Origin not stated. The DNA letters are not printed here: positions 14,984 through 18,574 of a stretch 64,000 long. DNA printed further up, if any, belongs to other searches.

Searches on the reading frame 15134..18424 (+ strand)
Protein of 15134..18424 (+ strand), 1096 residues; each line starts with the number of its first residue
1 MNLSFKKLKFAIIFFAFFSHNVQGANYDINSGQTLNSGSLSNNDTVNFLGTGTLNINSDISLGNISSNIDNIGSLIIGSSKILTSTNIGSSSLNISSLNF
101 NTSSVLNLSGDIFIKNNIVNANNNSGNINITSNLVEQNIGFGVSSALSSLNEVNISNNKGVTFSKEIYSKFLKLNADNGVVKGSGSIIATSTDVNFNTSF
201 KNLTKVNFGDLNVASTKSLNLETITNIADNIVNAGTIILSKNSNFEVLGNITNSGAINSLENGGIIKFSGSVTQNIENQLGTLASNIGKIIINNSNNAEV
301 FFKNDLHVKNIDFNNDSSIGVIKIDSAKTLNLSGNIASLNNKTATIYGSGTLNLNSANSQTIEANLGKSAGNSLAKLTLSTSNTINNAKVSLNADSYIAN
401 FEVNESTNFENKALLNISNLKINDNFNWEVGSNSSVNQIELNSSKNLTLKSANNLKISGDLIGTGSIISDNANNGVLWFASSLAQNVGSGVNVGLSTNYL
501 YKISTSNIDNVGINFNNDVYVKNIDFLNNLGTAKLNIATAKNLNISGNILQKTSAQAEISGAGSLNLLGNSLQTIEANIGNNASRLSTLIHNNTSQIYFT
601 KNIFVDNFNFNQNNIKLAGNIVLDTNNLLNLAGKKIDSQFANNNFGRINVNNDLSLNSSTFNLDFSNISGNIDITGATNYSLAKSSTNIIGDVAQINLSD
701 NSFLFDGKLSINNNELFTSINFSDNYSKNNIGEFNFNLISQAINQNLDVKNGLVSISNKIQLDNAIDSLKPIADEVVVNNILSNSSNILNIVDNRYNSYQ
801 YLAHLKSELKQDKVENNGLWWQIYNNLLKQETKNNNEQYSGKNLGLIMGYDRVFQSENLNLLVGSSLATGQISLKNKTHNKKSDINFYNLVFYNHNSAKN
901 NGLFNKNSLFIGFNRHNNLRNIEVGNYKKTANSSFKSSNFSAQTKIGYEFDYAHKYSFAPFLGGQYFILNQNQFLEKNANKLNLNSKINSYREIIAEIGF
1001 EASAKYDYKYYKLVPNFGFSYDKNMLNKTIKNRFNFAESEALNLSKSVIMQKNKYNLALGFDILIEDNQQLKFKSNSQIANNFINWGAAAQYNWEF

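Call 6: search_protein_families(library=pfam, proteins=[window:15134-18424:+])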
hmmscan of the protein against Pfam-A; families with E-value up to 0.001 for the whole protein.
window:15134-18424:+ (1096 aa): 1 family
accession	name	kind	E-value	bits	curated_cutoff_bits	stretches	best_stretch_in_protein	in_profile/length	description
PF03797.25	Autotransporter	-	1.1e-28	101.1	26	1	819-1071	1-250/255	Autotransporter beta-domain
